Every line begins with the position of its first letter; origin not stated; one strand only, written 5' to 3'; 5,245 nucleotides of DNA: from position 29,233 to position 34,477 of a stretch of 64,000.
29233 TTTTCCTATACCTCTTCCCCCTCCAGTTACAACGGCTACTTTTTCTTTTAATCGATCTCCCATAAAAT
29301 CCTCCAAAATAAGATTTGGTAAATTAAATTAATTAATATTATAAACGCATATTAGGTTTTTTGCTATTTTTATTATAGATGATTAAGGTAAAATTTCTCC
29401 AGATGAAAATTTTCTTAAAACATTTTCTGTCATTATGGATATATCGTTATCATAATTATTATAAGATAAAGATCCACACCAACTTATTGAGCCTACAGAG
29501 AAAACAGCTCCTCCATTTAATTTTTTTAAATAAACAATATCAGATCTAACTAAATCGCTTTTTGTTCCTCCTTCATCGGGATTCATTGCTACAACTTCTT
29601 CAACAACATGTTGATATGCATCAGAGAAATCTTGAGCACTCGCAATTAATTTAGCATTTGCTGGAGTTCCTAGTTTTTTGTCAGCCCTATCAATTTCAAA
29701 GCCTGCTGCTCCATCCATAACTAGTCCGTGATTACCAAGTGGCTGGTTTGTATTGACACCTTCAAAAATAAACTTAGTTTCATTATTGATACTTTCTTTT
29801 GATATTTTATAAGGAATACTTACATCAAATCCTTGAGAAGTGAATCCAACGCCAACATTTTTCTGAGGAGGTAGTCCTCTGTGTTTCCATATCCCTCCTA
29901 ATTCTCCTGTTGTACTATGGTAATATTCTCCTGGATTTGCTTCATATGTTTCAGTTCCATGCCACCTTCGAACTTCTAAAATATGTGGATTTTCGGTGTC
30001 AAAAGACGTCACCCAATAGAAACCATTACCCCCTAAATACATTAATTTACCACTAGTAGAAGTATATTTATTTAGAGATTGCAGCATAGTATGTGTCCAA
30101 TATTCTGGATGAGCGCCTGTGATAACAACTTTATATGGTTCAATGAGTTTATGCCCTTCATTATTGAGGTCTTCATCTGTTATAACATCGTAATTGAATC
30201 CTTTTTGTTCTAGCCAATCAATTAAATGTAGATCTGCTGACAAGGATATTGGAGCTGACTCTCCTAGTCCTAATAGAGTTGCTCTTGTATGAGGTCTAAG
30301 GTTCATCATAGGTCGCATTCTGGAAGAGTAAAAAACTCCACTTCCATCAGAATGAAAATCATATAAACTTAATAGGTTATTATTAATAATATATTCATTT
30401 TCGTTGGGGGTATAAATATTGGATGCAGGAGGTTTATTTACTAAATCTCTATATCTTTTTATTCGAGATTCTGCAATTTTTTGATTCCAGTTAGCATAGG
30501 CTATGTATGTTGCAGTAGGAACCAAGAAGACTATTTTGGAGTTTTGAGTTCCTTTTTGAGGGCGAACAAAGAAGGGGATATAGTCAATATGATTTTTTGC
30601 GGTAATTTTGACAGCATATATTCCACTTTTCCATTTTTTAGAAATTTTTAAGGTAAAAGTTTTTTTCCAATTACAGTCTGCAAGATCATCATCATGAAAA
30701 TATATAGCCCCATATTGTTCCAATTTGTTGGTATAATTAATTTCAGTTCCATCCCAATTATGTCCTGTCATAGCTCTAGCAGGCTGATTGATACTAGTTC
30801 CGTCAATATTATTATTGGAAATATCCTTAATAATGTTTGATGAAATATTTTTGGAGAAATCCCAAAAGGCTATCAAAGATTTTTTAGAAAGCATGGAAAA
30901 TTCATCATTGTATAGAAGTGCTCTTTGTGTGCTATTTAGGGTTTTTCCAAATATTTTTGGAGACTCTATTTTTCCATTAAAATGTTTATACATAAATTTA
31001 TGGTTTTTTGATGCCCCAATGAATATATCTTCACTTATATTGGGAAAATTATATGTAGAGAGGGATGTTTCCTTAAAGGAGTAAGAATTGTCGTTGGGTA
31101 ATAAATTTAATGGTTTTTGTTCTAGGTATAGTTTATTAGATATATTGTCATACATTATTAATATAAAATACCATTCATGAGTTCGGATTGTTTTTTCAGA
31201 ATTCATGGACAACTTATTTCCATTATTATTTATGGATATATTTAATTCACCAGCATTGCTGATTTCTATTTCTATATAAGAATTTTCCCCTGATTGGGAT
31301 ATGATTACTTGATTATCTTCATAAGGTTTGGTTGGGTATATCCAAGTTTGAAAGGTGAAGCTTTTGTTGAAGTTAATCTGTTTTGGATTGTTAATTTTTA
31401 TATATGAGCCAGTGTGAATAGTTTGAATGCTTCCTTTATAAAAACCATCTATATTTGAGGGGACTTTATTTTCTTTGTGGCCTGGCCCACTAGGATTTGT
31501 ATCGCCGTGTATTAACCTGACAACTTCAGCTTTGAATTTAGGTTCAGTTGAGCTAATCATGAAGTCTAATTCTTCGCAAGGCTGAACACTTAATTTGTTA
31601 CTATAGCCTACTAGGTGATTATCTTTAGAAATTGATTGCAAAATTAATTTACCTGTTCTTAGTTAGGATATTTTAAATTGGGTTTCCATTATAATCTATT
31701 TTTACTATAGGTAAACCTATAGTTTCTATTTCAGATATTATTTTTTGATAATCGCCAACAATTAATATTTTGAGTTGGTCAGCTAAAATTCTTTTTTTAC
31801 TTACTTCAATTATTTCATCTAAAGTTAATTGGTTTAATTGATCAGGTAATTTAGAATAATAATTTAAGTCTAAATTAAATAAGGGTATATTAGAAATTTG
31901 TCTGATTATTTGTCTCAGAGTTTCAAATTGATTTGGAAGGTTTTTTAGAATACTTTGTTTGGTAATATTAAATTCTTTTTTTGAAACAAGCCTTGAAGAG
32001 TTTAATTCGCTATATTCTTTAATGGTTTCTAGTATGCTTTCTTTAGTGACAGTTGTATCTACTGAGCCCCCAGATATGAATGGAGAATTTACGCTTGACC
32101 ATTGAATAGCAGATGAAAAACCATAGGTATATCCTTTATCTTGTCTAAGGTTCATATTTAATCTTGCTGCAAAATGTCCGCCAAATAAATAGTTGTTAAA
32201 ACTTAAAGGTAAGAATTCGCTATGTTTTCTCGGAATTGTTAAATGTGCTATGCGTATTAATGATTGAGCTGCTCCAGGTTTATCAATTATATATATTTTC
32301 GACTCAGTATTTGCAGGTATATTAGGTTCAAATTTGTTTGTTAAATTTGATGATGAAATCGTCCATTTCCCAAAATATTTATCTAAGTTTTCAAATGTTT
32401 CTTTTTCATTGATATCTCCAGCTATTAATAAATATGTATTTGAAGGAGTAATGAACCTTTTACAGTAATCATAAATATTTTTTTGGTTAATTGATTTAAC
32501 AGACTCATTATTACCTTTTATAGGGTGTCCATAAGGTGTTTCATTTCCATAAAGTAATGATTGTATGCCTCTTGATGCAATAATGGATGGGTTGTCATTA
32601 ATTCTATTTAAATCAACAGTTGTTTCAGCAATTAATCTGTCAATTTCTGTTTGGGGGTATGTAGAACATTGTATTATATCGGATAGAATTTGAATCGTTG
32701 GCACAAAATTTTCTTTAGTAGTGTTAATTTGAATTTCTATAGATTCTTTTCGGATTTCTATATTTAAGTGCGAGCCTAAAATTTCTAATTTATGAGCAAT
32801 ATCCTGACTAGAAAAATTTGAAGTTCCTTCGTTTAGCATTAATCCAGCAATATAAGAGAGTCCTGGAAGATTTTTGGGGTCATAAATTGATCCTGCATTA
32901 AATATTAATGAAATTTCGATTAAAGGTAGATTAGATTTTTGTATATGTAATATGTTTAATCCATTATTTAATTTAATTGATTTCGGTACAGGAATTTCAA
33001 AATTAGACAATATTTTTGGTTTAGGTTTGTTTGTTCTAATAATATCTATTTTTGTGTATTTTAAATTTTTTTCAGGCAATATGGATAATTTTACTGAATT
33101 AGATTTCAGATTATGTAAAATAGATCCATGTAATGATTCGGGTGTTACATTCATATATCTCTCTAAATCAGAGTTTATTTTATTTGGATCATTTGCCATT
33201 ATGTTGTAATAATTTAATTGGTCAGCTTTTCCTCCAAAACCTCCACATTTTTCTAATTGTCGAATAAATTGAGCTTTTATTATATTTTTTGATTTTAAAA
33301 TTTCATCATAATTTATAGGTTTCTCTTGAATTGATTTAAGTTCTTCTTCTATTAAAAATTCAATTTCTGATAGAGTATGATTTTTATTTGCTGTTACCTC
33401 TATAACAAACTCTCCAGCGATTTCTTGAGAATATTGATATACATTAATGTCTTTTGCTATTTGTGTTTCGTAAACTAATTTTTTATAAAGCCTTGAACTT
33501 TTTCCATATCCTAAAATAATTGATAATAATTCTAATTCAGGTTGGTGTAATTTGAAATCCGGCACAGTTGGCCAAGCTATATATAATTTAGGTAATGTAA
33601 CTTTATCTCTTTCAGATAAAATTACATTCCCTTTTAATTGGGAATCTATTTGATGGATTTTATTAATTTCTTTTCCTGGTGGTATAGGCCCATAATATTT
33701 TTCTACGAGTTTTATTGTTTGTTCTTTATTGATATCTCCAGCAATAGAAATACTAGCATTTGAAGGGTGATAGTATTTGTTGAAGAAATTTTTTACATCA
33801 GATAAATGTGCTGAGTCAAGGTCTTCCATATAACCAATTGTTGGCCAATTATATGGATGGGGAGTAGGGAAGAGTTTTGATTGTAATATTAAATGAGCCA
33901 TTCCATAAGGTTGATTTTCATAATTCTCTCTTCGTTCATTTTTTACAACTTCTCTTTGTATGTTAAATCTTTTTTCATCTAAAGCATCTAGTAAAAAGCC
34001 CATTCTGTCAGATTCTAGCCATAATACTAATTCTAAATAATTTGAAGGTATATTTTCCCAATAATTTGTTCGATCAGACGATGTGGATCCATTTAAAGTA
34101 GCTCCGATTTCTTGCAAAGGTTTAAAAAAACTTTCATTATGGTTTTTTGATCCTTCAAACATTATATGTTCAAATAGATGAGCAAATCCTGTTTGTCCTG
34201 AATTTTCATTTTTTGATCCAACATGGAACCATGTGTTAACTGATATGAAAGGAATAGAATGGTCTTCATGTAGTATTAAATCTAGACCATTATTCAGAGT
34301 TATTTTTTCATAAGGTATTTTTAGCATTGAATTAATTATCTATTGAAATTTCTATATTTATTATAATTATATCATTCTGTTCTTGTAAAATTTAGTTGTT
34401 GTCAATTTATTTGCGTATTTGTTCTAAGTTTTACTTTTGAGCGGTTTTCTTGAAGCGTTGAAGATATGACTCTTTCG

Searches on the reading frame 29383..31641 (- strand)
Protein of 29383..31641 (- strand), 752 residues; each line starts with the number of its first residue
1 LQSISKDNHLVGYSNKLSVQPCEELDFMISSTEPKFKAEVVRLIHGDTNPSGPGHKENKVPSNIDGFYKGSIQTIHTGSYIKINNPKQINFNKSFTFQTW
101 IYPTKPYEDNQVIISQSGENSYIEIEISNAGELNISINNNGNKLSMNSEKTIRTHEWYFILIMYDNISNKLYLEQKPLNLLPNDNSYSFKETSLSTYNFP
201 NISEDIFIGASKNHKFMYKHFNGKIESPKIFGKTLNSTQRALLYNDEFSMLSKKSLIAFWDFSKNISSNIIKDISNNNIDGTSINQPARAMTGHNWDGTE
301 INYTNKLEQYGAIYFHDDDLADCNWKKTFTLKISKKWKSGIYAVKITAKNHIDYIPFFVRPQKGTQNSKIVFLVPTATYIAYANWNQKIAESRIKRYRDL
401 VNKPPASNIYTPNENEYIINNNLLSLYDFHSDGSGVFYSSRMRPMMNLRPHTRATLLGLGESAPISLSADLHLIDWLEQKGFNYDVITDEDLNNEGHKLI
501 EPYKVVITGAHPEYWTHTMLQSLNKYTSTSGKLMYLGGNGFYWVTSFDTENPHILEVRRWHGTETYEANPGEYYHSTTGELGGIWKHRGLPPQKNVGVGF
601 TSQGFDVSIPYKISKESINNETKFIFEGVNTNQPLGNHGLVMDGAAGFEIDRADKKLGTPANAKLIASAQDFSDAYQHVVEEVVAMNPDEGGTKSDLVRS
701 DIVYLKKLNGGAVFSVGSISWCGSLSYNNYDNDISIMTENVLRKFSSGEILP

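Call 73: search_protein_families(library=pfam, proteins=[window:29383-31641:-], max_evalue=0.00001)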
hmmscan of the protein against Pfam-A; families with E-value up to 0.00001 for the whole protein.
window:29383-31641:- (752 aa): 2 families
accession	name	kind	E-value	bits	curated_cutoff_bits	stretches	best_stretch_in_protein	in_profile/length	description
PF20254.3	DMFA2_C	-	3.7e-91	306.8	27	1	289-732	2-374/374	N,N-dimethylformamidase beta subunit-like, C-terminal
PF13385.13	Laminin_G_3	-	3e-15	57.1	27.6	1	77-238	3-148/151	Concanavalin A-like lectin/glucanases superfamily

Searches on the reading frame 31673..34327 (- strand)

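Call 73: search_protein_families(library=pfam, proteins=[window:31673-34327:-], max_evalue=0.00001)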
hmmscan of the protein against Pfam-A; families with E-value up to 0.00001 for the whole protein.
window:31673-34327:- (884 aa): 2 families
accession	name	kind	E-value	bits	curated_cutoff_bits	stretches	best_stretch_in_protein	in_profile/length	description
PF05193.26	Peptidase_M16_C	-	5.2e-54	183.3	23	2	176-348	5-179/181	Peptidase M16 inactive domain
PF00675.25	Peptidase_M16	-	5.5e-33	114.4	22.3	2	19-139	4-123/149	Insulinase (Peptidase family M16)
